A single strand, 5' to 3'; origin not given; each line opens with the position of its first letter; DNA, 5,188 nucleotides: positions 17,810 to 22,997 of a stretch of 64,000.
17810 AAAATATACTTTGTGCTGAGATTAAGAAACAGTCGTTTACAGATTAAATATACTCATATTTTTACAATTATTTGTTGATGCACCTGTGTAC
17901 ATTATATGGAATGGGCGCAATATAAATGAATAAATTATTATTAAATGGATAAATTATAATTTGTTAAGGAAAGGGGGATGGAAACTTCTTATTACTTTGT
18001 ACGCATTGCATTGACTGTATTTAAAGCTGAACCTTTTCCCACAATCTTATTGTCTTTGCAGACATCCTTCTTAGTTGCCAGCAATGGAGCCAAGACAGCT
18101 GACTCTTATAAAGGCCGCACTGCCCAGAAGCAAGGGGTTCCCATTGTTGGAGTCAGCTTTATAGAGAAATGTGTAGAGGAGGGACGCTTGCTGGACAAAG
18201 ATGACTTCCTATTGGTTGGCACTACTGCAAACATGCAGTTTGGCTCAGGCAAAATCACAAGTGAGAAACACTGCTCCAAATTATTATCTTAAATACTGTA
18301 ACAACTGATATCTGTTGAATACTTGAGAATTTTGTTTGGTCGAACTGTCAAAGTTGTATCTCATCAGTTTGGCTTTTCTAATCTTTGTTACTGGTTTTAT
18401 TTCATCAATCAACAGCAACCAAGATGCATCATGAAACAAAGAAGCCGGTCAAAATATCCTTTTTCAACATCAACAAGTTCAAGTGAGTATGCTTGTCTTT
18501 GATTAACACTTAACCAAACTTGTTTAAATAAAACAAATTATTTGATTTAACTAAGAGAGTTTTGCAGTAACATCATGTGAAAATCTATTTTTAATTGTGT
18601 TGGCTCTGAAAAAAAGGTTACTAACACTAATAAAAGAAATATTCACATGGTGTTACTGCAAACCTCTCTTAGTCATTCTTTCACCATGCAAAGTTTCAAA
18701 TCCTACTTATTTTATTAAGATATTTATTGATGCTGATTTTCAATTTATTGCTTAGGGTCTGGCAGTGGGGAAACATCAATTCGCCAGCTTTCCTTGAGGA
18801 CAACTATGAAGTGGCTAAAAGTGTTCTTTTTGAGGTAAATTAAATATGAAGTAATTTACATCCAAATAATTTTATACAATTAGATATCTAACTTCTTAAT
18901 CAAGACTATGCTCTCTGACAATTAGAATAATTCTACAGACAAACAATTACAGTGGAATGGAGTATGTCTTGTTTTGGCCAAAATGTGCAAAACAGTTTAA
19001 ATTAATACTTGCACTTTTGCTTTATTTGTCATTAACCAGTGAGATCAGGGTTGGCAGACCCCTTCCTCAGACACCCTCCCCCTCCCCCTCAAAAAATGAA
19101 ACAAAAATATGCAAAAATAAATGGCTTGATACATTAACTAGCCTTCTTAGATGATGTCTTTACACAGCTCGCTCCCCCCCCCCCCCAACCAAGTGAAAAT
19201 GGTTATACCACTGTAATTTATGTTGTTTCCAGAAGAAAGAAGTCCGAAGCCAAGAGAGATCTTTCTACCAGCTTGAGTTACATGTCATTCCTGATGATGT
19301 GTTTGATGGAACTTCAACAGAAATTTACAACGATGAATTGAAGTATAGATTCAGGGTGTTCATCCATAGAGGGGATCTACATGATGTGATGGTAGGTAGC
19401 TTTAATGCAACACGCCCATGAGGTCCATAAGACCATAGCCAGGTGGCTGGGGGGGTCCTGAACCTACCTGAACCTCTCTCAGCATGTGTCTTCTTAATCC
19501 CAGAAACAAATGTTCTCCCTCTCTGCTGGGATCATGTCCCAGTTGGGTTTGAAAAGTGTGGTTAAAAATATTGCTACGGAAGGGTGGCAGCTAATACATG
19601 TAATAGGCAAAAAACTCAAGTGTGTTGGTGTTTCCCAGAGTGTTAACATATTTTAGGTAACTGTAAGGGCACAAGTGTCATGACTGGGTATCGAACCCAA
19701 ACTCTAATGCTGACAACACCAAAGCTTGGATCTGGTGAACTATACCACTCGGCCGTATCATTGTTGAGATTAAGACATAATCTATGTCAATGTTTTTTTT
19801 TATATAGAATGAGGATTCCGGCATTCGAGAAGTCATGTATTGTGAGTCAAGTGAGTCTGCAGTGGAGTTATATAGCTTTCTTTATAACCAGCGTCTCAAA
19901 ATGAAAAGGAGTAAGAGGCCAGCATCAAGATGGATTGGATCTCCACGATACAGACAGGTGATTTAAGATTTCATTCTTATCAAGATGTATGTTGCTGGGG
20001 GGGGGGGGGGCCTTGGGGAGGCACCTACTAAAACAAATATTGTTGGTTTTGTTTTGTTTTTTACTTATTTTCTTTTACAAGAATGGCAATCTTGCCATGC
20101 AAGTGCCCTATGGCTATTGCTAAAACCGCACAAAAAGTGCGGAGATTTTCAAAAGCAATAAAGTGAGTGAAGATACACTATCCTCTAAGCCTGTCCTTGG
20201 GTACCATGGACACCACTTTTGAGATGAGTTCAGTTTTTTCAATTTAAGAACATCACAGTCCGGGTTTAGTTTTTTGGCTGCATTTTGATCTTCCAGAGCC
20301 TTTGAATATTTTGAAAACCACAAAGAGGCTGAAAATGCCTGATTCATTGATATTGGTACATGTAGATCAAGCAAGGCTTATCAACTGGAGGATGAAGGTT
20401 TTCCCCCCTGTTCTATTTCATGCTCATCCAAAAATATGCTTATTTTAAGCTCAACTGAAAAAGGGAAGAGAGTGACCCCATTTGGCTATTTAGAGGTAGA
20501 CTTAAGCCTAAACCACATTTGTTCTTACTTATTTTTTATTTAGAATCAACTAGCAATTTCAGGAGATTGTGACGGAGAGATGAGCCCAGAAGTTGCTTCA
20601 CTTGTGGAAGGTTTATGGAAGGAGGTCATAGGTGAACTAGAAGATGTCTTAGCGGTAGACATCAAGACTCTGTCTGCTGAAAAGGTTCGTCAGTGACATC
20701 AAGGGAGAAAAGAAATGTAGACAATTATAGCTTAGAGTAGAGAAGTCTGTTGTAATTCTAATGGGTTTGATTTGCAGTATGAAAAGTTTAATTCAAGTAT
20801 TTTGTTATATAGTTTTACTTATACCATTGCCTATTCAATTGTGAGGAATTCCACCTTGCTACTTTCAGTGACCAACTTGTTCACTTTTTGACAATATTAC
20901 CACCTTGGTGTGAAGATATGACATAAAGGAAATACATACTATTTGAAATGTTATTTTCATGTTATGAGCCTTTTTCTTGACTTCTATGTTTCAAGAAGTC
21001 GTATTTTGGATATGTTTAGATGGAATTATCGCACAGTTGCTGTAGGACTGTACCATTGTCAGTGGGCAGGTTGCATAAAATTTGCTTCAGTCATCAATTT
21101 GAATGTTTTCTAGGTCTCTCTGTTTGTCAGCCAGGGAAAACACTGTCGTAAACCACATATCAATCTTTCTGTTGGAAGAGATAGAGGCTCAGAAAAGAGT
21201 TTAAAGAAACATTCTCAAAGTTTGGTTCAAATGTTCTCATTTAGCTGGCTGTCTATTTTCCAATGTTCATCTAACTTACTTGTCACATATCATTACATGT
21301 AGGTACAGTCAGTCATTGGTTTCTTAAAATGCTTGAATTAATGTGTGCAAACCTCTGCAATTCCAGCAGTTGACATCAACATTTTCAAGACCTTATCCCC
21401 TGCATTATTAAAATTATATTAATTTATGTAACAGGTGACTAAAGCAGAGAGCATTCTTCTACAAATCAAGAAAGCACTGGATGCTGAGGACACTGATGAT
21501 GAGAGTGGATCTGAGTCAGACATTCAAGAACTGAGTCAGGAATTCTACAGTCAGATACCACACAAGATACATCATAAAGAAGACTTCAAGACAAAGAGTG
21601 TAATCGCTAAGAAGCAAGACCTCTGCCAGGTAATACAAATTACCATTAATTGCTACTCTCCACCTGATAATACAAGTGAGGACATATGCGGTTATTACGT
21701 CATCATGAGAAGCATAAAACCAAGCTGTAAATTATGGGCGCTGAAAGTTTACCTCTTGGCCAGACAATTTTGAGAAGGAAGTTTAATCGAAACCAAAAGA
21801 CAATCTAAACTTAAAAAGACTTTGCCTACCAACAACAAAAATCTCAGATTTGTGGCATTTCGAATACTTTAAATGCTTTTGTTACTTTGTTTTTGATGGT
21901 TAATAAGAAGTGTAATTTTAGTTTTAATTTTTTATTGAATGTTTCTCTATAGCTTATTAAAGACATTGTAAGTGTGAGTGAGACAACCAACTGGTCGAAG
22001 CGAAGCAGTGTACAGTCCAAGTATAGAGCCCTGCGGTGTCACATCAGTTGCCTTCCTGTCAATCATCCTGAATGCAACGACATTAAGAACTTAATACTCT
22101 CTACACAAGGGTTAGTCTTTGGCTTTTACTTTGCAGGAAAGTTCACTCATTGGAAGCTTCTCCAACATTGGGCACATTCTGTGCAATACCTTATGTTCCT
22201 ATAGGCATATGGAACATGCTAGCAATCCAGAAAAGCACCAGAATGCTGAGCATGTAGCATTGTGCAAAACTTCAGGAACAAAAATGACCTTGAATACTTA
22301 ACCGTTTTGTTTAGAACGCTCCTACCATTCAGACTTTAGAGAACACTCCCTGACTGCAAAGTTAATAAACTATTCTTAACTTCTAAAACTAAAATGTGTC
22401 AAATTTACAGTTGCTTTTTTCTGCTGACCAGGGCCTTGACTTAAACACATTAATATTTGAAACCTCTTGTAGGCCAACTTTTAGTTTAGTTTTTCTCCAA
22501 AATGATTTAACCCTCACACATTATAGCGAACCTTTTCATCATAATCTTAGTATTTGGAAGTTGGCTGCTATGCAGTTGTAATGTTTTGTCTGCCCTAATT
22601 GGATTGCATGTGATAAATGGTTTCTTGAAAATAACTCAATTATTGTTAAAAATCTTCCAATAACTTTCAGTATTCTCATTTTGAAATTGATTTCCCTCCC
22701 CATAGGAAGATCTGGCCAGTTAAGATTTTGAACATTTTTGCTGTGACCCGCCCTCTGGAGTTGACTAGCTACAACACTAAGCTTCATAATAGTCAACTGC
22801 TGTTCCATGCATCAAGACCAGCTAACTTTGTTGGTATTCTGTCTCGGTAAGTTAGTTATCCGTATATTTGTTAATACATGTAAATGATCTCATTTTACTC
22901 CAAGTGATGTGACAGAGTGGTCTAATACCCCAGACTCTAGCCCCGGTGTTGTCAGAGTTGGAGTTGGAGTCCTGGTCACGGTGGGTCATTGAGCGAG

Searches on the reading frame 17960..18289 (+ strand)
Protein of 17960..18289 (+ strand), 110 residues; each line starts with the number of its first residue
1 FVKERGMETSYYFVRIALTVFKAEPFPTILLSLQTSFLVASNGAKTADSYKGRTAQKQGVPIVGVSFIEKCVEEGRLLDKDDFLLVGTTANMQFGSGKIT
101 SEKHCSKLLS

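Call 10: search_protein_families(library=pfam, proteins=[window:17960-18289:+], max_evalue=0.01)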
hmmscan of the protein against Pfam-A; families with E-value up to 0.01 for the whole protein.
window:17960-18289:+ (110 aa): 2 families
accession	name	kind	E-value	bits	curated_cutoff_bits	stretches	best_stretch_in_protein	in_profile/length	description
PF16589.12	BRCT_2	-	0.00069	20.3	27.3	1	49-83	56-85/86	BRCT domain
PF00533.33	BRCT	-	0.0068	17.1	21.3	0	31-72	39-78/78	BRCA1 C Terminus (BRCT) domain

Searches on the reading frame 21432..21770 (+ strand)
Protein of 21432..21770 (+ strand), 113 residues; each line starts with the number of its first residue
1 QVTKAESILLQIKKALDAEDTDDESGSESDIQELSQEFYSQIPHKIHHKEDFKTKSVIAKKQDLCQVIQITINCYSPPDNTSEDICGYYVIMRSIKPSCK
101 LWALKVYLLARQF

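Call 10: search_protein_families(library=pfam, proteins=[window:21432-21770:+], max_evalue=0.01)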
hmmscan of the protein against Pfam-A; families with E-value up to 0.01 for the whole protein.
window:21432-21770:+ (113 aa): 1 family
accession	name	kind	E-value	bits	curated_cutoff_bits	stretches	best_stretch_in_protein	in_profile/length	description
PF02877.19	PARP_reg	-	7e-08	33.1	26.8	1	1-68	43-109/135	Poly(ADP-ribose) polymerase, regulatory domain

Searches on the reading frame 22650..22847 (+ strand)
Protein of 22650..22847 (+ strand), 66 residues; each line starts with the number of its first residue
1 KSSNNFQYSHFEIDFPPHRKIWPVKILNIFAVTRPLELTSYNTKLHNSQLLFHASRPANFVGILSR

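Call 42: search_protein_families(library=pfam, proteins=[window:22650-22847:+], max_evalue=1)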
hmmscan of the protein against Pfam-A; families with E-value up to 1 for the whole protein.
window:22650-22847:+ (66 aa): 2 families
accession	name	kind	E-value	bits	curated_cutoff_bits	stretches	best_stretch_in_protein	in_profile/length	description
PF00644.27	PARP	-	2.9e-09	37.2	26.7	1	18-65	18-66/199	Poly(ADP-ribose) polymerase catalytic domain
PF12592.13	ATPase_RavA_C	-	0.083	13.4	27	1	37-61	7-31/55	ATPase, RavA, C-terminal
